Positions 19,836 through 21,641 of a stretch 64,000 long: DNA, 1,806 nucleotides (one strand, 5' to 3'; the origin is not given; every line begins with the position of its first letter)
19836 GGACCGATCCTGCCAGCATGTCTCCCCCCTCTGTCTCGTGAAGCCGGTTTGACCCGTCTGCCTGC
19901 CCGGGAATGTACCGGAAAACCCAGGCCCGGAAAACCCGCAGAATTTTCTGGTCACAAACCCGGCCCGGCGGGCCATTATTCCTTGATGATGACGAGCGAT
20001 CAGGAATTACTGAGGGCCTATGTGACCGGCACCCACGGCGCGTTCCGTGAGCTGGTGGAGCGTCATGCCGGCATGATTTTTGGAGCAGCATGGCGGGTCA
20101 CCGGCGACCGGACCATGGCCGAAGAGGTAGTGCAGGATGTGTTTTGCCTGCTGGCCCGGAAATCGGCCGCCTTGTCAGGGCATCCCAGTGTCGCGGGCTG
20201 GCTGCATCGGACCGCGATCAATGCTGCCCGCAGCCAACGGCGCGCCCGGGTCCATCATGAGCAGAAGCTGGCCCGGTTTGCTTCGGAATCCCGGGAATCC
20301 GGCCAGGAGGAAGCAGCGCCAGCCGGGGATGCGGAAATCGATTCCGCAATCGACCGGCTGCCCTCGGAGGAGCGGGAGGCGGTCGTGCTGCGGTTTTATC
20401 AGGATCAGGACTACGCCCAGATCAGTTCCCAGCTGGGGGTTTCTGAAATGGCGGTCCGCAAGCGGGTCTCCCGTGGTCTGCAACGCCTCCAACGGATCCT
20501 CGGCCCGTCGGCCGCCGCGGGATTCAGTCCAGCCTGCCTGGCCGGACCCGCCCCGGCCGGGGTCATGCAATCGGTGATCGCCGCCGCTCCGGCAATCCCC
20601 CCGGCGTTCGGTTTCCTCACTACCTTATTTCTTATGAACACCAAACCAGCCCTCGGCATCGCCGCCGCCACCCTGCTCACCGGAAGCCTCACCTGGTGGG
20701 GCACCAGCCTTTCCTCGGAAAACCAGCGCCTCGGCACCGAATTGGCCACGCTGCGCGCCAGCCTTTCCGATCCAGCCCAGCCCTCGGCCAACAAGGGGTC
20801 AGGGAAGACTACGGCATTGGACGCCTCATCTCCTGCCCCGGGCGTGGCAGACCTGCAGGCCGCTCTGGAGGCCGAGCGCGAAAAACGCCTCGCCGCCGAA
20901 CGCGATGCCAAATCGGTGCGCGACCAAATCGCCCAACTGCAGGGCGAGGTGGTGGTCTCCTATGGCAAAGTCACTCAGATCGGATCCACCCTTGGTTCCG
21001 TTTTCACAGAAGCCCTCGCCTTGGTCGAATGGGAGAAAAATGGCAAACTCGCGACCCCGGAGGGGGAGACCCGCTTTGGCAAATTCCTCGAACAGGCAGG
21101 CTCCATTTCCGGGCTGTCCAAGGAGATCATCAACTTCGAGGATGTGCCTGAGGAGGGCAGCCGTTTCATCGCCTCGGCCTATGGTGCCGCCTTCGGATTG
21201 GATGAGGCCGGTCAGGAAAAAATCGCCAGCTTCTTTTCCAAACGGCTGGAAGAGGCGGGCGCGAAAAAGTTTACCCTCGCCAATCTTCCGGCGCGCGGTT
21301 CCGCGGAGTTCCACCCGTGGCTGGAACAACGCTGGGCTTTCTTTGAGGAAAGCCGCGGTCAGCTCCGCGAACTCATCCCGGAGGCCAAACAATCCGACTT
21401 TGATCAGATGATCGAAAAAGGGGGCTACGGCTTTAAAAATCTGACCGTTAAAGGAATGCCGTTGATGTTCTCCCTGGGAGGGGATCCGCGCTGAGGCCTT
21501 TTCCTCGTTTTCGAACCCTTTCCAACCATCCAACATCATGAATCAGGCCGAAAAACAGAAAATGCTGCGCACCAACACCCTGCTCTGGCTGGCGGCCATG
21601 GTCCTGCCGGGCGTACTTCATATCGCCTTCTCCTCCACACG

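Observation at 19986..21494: ECF sigma factor fused in-frame to a TM helix and extracytoplasmic domain (copy 1 of 2)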

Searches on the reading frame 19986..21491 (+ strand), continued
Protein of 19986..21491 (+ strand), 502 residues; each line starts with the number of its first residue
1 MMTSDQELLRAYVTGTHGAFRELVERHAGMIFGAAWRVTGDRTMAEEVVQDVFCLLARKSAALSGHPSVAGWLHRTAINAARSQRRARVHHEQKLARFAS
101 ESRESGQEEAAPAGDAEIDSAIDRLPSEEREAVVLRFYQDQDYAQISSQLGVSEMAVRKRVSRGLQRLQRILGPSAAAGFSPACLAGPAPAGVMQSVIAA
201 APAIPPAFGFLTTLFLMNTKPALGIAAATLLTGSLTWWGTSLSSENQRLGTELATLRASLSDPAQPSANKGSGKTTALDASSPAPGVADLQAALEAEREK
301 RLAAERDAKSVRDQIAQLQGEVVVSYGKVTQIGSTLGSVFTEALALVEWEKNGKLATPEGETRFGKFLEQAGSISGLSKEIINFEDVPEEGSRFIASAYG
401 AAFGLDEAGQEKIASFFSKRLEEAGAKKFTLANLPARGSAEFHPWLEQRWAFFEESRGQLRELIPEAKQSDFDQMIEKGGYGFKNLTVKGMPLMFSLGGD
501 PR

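Call 81: list_cluster_members(proteins=[P0001, P0071, P0124, P0052])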
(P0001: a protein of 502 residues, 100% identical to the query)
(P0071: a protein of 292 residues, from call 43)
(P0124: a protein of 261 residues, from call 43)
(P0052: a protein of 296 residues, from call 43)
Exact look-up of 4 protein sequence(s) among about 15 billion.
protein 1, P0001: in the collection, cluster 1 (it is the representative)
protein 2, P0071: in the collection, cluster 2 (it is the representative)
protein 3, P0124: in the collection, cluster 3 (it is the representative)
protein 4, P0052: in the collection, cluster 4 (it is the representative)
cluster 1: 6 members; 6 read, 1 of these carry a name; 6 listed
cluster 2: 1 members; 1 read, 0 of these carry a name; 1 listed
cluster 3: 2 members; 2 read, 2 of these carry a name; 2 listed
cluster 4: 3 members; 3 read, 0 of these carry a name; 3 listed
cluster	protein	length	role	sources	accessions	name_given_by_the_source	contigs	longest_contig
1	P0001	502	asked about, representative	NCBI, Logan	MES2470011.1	MAG: sigma-70 family RNA polymerase sigma factor [Verrucomicrobiota bacterium]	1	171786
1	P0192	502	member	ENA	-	-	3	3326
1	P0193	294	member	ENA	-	-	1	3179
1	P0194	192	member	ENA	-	-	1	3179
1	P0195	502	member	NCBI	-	-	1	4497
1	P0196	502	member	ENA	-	-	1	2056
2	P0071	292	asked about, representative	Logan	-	-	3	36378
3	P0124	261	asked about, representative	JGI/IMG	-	anti-anti-sigma regulatory factor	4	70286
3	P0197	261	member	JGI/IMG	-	anti-anti-sigma regulatory factor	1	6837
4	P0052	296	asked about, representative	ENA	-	-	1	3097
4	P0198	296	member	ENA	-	-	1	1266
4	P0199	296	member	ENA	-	-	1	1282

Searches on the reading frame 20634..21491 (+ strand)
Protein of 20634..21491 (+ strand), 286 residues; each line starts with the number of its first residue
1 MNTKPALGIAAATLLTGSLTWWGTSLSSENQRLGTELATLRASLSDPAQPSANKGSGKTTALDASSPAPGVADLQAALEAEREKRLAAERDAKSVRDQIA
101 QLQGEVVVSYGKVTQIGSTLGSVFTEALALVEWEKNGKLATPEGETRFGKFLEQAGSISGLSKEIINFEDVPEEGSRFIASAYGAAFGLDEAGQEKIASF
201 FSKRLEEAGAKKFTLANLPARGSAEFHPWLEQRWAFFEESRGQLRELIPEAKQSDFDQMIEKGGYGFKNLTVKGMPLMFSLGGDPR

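Call 36: search_solved_structures(query=A2, max_evalue=10, show_alignments=2)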
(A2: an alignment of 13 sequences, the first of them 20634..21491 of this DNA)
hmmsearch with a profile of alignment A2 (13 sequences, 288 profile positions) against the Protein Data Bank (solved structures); distinct sequences matched with E-value up to 10: 48.
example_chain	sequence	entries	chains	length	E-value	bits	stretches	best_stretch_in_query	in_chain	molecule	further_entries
4xa3_A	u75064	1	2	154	0.0052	19.9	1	35-118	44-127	Gp7-MYH7(1361-1425)-Eb1 chimera protein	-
4xa6_A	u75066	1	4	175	0.014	18.5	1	27-118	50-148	Gp7-MYH7(1777-1855)-EB1 chimera protein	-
2d3e_A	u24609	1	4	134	0.022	17.8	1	58-108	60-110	General control protein GCN4 and Tropomyosin 1 alpha chain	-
8d43_B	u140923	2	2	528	0.027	17.5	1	34-113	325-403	Glucosidase 2 subunit beta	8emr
7eao_B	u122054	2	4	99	0.054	16.5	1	30-114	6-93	TNFAIP3-interacting protein 1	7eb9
7eal_B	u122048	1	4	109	0.055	16.5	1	23-114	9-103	TNFAIP3-interacting protein 1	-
8zbm_C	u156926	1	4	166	0.074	16.1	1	56-108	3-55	Tropomyosin beta chain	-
5kb2_A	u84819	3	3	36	0.13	15.3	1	74-105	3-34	Zn(II)(H2O)(GRAND Coil Ser-L12AL16C)3- | Hg(II)(GRAND CoilSerL12AL16C)3- | Pb(II)(GRAND CoilSerL12AL16C)3-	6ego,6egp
9rgz_A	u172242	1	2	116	0.15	15.1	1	16-105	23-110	sc-apCC3-CW-2NTT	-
5h07_D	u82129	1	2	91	0.16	15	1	26-108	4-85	TNFAIP3-interacting protein 2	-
4jzl_A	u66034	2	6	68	0.16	15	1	62-107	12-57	B-cell receptor-associated protein 31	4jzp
8zbk_R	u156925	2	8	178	0.2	14.7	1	59-108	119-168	Tropomyosin alpha-1 chain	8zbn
8q4g_G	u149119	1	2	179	0.21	14.6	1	59-108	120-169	Tropomyosin alpha-1 chain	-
8xwx_E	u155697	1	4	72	0.25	14.3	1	63-107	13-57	B-cell receptor-associated protein 31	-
6w6l_6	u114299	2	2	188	0.26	14.3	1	8-86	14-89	Calcium load-activated calcium channel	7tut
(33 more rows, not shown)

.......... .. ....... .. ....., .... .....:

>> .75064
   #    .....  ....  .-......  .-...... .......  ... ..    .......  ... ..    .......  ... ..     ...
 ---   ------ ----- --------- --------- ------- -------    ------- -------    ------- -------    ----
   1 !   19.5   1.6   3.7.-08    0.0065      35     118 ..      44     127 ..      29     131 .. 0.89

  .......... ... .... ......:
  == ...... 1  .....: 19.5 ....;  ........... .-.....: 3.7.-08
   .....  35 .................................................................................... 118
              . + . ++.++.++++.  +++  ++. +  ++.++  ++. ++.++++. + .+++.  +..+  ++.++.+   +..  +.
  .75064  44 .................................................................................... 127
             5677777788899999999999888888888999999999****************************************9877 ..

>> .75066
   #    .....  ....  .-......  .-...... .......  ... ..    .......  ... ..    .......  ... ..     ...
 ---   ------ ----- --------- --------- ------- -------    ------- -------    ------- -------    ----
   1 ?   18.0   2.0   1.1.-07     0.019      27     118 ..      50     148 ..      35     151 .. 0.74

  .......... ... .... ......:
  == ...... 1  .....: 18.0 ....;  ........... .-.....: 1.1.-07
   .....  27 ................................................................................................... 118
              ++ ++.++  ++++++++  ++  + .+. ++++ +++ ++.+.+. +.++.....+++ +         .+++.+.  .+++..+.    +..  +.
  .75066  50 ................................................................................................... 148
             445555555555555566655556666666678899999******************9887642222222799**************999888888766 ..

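Call 37: search_protein_families(library=pfam, alignment_id=A2, max_evalue=1)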
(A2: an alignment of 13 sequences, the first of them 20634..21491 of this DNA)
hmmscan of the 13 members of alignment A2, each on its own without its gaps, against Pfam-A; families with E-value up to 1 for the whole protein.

A. member 1, window:20634-21491:+ (286 aa): 1 family
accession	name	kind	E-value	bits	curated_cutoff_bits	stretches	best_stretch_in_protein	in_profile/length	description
PF12808.12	Mto2_bdg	-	0.29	11.9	22.3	0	73-105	8-37/52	Micro-tubular organiser Mto1 C-term Mto2-binding region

B. families by the number of members that match (of 13 scanned): 36 families (the first 25 are shown)
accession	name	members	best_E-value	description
PF04977.20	DivIC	3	0.01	Septum formation initiator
PF12808.12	Mto2_bdg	3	0.19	Micro-tubular organiser Mto1 C-term Mto2-binding region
PF22564.2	HAAS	2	0.32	HAAS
PF24627.1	PUMA_CC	1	0.00099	PUMA coiled-coil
PF00261.25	Tropomyosin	1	0.0014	Tropomyosin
PF11559.13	ADIP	1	0.0039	Afadin- and alpha -actinin-Binding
PF25526.1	LIP-1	1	0.0063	Liprin-alpha-like coiled coil domain 2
PF13094.11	CENP-Q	1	0.012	CENP-Q, a CENPA-CAD centromere complex subunit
PF25785.1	TPR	1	0.017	Nucleoprotein TPR-like domain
PF25541.1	TBCA_PH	1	0.031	PH domain-containing proteins, TBCA domain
PF23695.1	YncO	1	0.032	YncO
PF13801.11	Metal_resist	1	0.033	Heavy-metal resistance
PF02323.20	ELH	1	0.035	Egg-laying hormone precursor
PF10211.14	Ax_dynein_light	1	0.041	Axonemal dynein light chain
PF08614.16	ATG16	1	0.048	Autophagy protein 16 (ATG16)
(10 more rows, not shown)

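Call 43: search_protein_representatives(alignment_id=A2)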
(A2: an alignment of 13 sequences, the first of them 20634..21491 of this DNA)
Query: 13 sequences, 288 profile positions. Proteins with E-value up to 0.001 (for the whole library): 217; up to 1e-10: 152; up to 1e-30: 27. The best 150 are listed.
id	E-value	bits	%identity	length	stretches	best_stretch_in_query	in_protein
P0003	1.5e-117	409.0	-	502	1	1-288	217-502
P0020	4.8e-114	397.4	-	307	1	1-288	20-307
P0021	1.4e-96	340.1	-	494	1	1-287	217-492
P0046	2.3e-94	332.8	-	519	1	1-287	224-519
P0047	2.9e-94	332.5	-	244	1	47-288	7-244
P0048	4.4e-85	302.4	-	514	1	3-288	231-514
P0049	1.9e-79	283.8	-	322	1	1-287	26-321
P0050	2.5e-70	253.9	-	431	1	2-287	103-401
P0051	7.1e-68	245.9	-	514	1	1-287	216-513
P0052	1.8e-65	238.0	-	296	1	7-287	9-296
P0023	4.0e-62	227.0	-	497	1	1-276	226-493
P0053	5.2e-61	223.3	-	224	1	77-287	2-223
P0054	8.5e-61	222.7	-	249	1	73-288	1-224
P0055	2.6e-50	188.2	-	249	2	71-163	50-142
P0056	6.0e-48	180.5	-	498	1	1-263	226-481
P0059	1.2e-40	156.5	-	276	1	1-255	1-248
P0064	3.7e-33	132.0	-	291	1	1-251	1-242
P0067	2.6e-31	125.9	-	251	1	1-238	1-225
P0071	4.3e-29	118.6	-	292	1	12-254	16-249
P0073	1.6e-28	116.7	-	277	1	1-254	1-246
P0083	5.8e-26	108.3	-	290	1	10-255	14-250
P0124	3.3e-18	82.9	-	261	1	1-248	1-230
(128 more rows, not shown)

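Call 46: find_encoding_contigs(protein=P0059, flank=4000, max_places=3)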
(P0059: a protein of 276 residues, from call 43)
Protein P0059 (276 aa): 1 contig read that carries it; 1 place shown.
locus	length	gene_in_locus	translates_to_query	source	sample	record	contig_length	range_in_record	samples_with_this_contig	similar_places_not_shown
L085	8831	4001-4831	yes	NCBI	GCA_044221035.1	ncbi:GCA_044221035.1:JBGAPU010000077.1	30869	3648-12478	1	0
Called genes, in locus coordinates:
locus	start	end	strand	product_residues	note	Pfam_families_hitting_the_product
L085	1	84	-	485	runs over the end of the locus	-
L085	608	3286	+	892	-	PF22842:Pel9A-like_beta_helix, PF21231:GH141_M (weak), PF13229:Beta_helix (weak)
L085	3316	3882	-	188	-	-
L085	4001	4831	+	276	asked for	-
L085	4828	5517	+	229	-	-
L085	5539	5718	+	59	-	-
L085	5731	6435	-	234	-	PF00657:Lipase_GDSL (weak), PF13472:Lipase_GDSL_2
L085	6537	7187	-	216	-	-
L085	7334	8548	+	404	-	PF00696:AA_kinase, PF01842:ACT, PF22468:ACT_9, PF13840:ACT_7, PF01842:ACT (weak), PF22468:ACT_9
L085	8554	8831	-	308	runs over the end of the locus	PF05090:HTTM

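Call 48: find_encoding_contigs(protein=P0064, flank=4000, max_places=2)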
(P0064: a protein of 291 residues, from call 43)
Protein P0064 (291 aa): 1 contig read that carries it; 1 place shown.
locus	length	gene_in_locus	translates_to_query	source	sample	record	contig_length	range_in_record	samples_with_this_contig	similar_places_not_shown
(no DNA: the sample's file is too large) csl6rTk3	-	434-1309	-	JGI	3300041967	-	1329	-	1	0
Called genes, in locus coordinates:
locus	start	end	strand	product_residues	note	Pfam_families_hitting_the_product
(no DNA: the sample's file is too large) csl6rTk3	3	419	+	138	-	?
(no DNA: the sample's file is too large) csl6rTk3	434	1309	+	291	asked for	-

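Call 49: find_encoding_contigs(protein=P0073, flank=4000, max_places=2)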
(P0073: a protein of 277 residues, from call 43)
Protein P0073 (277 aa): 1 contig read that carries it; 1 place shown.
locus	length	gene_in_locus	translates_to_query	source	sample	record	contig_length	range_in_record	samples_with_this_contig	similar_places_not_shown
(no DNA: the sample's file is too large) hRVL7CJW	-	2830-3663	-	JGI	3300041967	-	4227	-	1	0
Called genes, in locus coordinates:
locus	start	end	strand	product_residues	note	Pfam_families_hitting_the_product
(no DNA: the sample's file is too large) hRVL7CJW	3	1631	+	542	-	?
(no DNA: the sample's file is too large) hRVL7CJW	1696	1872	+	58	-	-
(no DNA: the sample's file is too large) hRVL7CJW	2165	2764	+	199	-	-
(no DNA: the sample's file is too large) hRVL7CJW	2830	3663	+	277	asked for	-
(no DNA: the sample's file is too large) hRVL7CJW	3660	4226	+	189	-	?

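Call 50: find_encoding_contigs(protein=P0071, flank=4000, max_places=2)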
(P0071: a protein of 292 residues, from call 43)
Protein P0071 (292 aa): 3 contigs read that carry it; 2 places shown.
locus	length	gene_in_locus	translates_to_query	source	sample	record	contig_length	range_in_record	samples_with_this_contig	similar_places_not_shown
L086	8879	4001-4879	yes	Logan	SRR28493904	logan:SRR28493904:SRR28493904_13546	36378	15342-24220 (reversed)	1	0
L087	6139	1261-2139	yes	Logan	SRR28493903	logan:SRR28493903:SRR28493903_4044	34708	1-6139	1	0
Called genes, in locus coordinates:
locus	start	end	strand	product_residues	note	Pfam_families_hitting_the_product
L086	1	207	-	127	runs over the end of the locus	-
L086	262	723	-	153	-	-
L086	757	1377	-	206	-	-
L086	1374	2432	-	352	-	PF04542:Sigma70_r2 (faint), PF08281:Sigma70_r4_2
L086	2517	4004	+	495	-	PF04542:Sigma70_r2 (weak), PF08281:Sigma70_r4_2, PF04545:Sigma70_r4 (faint)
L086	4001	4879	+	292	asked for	-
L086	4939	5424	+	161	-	-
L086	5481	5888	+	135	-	-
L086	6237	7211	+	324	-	PF19777:DUF6263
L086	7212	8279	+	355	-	PF00578:AhpC-TSA, PF08534:Redoxin, PF00085:Thioredoxin (weak), PF13905:Thioredoxin_8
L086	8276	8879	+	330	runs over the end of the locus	PF00578:AhpC-TSA, PF08534:Redoxin, PF13905:Thioredoxin_8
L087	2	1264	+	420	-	?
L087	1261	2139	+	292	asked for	-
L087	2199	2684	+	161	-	-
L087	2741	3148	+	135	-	-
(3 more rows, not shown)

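Call 51: find_encoding_contigs(protein=P0083, flank=4000, max_places=2)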
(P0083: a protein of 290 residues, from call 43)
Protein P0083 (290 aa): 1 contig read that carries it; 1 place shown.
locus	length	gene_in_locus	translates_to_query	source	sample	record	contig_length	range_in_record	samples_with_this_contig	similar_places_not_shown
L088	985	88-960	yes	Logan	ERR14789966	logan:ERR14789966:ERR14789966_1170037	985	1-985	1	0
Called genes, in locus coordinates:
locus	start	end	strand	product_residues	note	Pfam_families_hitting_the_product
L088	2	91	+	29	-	?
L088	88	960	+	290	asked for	-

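Call 64: find_encoding_contigs(protein=P0124, flank=3000, max_places=2)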
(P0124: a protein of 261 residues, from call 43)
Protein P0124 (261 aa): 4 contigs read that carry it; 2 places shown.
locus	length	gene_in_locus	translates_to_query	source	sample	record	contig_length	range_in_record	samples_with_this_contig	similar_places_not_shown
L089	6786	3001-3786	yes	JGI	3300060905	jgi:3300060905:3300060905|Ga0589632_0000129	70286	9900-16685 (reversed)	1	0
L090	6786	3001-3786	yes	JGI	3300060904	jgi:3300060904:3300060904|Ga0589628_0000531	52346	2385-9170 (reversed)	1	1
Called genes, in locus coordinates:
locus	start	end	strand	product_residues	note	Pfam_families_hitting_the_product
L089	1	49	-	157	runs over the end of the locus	PF01925:TauE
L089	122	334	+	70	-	PF02697:VAPB_antitox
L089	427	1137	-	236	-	PF03006:HlyIII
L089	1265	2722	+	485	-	PF00884:Sulfatase, PF01663:Phosphodiest, PF16347:SGSH_C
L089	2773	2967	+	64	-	-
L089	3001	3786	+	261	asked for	-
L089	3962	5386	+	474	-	PF00884:Sulfatase, PF01663:Phosphodiest (weak), PF02995:DUF229 (weak), PF16347:SGSH_C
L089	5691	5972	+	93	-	PF12844:HTH_19 (weak), PF13560:HTH_31, PF01381:HTH_3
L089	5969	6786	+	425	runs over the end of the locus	PF07804:HipA_C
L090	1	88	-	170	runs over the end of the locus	PF01925:TauE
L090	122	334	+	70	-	PF02697:VAPB_antitox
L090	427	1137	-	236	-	PF03006:HlyIII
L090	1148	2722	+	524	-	PF00884:Sulfatase, PF01663:Phosphodiest, PF16347:SGSH_C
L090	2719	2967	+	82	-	-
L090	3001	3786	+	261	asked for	-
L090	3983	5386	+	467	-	PF00884:Sulfatase, PF01663:Phosphodiest (weak), PF02995:DUF229 (weak), PF16347:SGSH_C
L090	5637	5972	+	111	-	PF13560:HTH_31, PF12844:HTH_19 (faint), PF01381:HTH_3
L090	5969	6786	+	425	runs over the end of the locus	PF07804:HipA_C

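Call 65: find_encoding_contigs(protein=P0067, flank=3000, max_places=2)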
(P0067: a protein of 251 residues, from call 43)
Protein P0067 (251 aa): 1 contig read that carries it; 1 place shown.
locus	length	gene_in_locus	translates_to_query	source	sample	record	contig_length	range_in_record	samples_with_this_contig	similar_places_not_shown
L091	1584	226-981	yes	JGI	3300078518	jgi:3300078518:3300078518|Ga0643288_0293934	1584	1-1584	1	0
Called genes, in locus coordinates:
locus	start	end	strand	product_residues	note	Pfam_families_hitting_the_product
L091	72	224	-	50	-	-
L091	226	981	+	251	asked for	-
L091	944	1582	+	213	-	?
